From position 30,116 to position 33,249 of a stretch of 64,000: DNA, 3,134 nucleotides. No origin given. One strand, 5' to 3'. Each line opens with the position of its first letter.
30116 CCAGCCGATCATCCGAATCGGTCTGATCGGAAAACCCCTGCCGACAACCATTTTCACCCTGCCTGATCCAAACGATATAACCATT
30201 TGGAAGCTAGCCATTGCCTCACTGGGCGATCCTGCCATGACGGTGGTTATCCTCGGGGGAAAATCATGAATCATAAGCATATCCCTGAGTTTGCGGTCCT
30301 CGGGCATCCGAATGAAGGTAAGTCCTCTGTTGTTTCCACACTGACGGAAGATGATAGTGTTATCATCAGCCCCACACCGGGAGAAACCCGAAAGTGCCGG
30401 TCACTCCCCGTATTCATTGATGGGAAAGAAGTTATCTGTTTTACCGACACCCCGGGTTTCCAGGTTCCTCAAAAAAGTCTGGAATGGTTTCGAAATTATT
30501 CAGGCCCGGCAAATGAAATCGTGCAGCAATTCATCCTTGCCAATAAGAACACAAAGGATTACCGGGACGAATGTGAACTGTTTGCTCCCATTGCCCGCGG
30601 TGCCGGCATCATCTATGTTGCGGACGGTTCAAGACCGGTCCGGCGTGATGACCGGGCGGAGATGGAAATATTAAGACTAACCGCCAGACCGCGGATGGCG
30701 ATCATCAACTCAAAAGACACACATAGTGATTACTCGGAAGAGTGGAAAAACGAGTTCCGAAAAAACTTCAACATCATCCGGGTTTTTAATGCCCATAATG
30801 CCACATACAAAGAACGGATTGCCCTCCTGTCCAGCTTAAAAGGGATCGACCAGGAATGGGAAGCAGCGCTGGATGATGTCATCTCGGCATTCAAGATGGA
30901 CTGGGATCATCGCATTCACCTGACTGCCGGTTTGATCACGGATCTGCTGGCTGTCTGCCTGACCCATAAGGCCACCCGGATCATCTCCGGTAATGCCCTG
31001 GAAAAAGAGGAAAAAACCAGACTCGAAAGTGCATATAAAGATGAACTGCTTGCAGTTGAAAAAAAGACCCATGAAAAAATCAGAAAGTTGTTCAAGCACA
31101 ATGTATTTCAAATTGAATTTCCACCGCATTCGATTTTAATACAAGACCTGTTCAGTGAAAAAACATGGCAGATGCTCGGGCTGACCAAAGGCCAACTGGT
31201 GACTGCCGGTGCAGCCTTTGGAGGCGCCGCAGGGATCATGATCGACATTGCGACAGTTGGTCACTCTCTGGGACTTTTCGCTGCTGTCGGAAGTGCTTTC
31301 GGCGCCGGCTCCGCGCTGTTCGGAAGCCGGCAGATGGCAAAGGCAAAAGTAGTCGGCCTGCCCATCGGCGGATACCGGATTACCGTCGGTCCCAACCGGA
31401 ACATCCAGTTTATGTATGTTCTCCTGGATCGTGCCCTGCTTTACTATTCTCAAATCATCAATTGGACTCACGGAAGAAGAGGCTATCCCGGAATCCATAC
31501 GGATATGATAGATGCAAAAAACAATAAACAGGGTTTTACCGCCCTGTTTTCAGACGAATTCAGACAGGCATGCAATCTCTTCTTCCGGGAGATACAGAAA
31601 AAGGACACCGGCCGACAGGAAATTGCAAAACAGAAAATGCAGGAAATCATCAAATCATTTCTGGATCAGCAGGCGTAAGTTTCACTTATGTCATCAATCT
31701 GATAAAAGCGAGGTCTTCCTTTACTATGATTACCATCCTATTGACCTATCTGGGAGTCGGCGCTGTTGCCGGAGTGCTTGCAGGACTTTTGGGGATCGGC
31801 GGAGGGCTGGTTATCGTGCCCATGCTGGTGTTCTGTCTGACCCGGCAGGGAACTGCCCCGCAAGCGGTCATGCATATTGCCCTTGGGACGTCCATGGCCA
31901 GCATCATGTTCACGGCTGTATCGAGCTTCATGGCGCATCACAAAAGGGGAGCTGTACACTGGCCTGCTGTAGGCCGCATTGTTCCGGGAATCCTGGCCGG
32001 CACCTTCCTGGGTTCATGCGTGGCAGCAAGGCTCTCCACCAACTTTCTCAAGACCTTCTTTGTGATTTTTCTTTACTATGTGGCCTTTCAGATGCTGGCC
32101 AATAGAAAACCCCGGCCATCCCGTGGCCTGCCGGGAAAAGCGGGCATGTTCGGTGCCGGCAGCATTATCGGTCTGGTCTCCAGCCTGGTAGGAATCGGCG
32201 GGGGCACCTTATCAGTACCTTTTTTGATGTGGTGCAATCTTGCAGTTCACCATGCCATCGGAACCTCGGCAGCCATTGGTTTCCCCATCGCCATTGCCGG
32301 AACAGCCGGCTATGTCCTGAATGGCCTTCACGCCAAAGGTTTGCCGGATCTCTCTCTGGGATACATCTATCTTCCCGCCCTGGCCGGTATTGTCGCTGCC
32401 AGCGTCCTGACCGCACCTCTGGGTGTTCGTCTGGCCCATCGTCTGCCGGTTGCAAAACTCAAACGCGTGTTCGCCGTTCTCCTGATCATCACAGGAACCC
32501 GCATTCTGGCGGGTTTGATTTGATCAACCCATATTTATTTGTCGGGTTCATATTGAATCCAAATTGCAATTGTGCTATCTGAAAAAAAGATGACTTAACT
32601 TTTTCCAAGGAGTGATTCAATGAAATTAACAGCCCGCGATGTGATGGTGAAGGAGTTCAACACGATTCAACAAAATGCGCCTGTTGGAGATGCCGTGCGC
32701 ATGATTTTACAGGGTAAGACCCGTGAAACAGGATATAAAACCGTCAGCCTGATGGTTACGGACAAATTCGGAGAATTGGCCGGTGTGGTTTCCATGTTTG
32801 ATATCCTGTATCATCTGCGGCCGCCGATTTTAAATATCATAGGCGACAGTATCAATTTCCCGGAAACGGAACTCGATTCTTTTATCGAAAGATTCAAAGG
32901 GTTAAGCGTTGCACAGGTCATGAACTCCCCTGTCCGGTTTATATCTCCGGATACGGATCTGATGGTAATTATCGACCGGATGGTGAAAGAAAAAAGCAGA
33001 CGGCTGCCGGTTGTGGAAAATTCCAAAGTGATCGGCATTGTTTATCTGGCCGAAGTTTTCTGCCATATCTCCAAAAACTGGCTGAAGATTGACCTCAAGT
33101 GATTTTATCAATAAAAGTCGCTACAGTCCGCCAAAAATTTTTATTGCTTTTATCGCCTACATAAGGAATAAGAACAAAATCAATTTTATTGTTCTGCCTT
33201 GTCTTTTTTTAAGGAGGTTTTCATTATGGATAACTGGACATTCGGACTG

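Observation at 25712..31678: Tightly coupled three-gene operon: pseudokinase-PEGA-FGE-like sensor, polytopic membrane protein, membrane-hairpin GTPase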

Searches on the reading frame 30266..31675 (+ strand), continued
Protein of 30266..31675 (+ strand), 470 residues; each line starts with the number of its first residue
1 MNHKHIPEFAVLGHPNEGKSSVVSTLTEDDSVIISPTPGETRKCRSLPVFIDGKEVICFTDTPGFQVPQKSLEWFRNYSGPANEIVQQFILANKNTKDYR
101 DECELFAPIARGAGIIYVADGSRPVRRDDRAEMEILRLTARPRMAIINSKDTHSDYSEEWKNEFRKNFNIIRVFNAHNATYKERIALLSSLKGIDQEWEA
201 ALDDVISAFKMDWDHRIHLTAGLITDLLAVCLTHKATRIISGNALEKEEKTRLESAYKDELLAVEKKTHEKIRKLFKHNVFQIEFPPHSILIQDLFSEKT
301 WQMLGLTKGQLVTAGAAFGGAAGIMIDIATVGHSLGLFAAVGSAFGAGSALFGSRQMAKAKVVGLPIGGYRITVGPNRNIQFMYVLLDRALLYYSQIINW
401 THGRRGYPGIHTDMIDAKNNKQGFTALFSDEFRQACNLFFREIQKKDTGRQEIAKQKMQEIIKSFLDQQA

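Call 84: fold_search(model_id=the predicted structure, library=pdb)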
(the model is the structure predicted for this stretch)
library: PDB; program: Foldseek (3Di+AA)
matches with E <= 10: 1144; with E <= 0.001: 73
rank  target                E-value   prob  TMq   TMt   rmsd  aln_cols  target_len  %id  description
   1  3iev_A                3.3e-06  1.00  0.27  0.41  15.8       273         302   18  Crystal Structure of ERA in Complex with MgGNP and the 3' End of 16S rRNA (released 2009-08-25)
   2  7c1o                  1.0e-05  1.00  0.27  0.40  15.6       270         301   18  Crystal structure of Aquifex aeolicus Era Y63A bound to GDP.AlF4- (released 2021-05-12)
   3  3zjc_A                1.1e-05  1.00  0.25  0.39  15.3       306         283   15  Crystal structure of GMPPNP-bound human GIMAP7 L100Q variant (released 2013-03-13)
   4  1wf3                  1.5e-05  1.00  0.28  0.42  14.5       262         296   16  Crystal structure of GTP-binding protein TT1341 from Thermus thermophilus HB8 (released 2004-11-25)
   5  3zjc_E                1.7e-05  1.00  0.28  0.43  14.9       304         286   14  Crystal structure of GMPPNP-bound human GIMAP7 L100Q variant (released 2013-03-13)
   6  2gj8_D                4.1e-05  1.00  0.22  0.54   8.0       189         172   18  Structure of the MnmE G-domain in complex with GDP*AlF4-, Mg2+ and K+ (released 2006-07-04)
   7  3jct_b                4.8e-05  1.00  0.29  0.22   5.8       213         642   17  Cryo-em structure of eukaryotic pre-60S ribosomal subunits (released 2016-06-01)
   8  2xtn                  5.3e-05  1.00  0.26  0.51   7.1       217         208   15  Crystal structure of GTP-bound human GIMAP2, amino acid residues 1- 234 (released 2010-10-20)
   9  9a4o_A                6.2e-05  1.00  0.23  0.16  15.8       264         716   12  Integrative model of IF2-TAGH by crosslinking MS and deep learning (released 2024-09-18)
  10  2xtp                  6.8e-05  1.00  0.25  0.48   7.2       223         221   15  Crystal structure of nucleotide-free human GIMAP2, amino acid residues 1-260 (released 2010-10-20)
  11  9v5s_B                7.2e-05  1.00  0.22  0.26   9.5       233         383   16  Crystal structure of EF-Tu from Mycoplasma pneumoniae (released 2025-10-29)
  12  9qiw_CD               9.2e-05  1.00  0.27  0.23   7.8       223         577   17  Human pre-60S - State 3 (released 2025-04-30)
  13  3pqc_A                9.2e-05  1.00  0.27  0.60   6.7       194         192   22  Crystal structure of Thermotoga maritima ribosome biogenesis GTP-binding protein EngB (YsxC/YihA) in complex with GDP (released 2011-06-08)
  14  3zjc_F                9.7e-05  1.00  0.22  0.37  17.5       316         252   14  Crystal structure of GMPPNP-bound human GIMAP7 L100Q variant (released 2013-03-13)
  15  2xto_B                1.0e-04  1.00  0.25  0.47   7.2       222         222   13  Crystal structure of GDP-bound human GIMAP2, amino acid residues 21- 260 (released 2010-10-20)
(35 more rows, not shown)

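Call 87: search_protein_families(library=pfam, proteins=[L012:2404-4026:-, L012:299-2350:-, L008:809-1570:-], max_evalue=0.01)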
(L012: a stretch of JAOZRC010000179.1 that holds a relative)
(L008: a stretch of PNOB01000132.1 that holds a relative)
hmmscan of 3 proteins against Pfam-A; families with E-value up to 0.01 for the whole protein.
L012:2404-4026:- (541 aa): 6 families
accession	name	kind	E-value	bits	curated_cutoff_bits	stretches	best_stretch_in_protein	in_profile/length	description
PF00069.31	Pkinase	-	6.6e-42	144.2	31.7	1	250-495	24-259/263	Protein kinase domain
PF07714.23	PK_Tyr_Ser-Thr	-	1.3e-30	107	23.1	1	231-487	7-249/258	Protein tyrosine and serine/threonine kinase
PF03109.22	ABC1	-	0.0012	18.5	22.9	1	296-385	139-217/244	ABC1 atypical kinase-like domain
PF01636.29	APH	-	0.0033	17.7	23.2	0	348-373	162-187/239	Phosphotransferase enzyme family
PF21047.3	HEAT_Maestro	-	0.006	16.9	27.4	0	476-535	68-127/229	Maestro, HEAT repeats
PF13273.12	DUF4064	-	0.0065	17.1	32.1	0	11-48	49-86/102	Protein of unknown function (DUF4064)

L012:299-2350:- (684 aa): 2 families
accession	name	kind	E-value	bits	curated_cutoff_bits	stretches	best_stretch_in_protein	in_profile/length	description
PF01476.26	LysM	-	2.7e-07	30.9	20.9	1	39-88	1-43/43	LysM domain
PF05489.18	Phage_tail_X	-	0.00048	20.1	22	1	42-92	6-56/60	Phage Tail Protein X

L008:809-1570:- (254 aa): 3 families
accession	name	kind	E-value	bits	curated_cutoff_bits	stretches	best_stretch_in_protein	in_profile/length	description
PF14268.11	YoaP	-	4.7e-18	64.9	25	1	204-249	1-44/44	YoaP-like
PF00583.31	Acetyltransf_1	-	9.4e-07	29.6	20.7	1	19-111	11-96/116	Acetyltransferase (GNAT) family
PF13508.13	Acetyltransf_7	-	0.0055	17.5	27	1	77-111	29-62/84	Acetyltransferase (GNAT) domain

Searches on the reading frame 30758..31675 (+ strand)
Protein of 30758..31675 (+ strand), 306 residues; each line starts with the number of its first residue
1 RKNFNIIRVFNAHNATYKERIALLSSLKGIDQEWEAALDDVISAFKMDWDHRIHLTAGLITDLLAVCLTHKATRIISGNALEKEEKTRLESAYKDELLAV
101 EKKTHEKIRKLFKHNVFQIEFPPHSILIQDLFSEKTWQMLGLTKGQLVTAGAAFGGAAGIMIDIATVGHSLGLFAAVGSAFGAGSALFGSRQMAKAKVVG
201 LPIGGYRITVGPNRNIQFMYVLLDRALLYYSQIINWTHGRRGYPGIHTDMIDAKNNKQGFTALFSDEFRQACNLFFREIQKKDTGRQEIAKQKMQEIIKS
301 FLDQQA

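Call 93: search_solved_structures(query=A4, max_evalue=10, show_alignments=2)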
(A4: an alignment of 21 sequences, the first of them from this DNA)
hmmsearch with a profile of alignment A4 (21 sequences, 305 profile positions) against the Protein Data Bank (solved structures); distinct sequences matched with E-value up to 10: 9.
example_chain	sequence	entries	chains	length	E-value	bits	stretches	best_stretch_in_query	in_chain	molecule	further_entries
9vyh_m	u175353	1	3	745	0.39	13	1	135-174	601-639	Tail spike protein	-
8fjg_A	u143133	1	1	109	0.75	12.1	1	261-303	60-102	H12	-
5e4r_A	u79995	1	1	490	1.5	11.1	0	241-304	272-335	Ketol-acid reductoisomerase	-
2lse_A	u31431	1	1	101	4.2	9.6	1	28-100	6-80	Four Helix Bundle Protein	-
8z21_B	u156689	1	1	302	5.8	9.2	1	157-191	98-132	Oligopeptide transport system permease protein OppC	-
7qog_M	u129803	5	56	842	6.1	9.1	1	150-195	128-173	Cargo protein 1 gp45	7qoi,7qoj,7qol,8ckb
7cte_C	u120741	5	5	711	6.3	9.1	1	21-107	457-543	Origin recognition complex subunit 3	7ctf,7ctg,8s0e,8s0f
5l2b_A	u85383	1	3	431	6.3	9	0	149-193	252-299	Nucleoside permease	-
7ojf_A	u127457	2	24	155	6.7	9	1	150-205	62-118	Outer membrane lipoprotein slyB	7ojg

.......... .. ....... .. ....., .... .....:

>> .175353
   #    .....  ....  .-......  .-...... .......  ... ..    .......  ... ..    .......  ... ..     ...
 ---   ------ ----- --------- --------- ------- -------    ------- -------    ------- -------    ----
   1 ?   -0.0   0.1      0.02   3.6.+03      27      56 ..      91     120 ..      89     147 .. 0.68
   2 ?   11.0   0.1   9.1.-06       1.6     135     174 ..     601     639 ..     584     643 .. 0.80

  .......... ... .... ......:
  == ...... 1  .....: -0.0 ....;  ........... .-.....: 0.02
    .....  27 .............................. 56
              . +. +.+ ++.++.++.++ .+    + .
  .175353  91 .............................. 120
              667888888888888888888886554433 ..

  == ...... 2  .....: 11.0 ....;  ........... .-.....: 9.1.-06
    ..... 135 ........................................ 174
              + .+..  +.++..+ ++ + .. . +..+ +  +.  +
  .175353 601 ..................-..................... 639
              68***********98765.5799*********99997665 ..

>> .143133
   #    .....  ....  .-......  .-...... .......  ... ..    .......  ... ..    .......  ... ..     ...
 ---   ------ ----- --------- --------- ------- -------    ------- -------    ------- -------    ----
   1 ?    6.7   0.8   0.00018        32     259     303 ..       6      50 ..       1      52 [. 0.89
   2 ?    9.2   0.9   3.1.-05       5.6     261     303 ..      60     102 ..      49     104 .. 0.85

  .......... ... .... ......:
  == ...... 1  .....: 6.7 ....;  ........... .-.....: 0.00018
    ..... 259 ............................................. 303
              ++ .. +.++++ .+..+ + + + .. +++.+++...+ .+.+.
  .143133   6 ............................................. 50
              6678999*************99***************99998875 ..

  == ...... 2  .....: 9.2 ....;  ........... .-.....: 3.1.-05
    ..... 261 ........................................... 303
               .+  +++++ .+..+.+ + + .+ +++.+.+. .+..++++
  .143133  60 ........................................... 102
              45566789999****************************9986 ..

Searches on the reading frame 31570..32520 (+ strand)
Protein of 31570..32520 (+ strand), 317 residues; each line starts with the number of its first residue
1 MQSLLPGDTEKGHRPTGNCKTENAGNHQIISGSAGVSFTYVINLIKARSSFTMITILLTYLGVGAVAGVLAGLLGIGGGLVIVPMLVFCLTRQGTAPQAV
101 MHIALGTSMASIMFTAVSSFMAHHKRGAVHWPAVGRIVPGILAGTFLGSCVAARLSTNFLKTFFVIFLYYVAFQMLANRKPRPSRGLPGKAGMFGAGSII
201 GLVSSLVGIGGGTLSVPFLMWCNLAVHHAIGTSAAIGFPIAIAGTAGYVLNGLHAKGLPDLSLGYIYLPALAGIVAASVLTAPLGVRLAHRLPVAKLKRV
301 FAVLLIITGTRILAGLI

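Call 57: search_protein_families(library=pfam, proteins=[window:31570-32520:+], max_evalue=0.001)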
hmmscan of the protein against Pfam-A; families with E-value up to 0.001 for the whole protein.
window:31570-32520:+ (317 aa): 1 family
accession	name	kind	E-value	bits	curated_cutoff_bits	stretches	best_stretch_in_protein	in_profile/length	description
PF01925.25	TauE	-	5.2e-57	193.7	32.6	1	61-311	2-236/237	Sulfite exporter TauE/SafE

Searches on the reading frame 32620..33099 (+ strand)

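Call 57: search_protein_families(library=pfam, proteins=[window:32620-33099:+], max_evalue=0.001)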
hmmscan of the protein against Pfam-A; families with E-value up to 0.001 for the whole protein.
window:32620-33099:+ (160 aa): 1 family
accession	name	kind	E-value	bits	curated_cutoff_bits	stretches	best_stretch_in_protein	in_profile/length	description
PF00571.33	CBS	-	7.3e-21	74.7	24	2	97-147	1-52/57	CBS domain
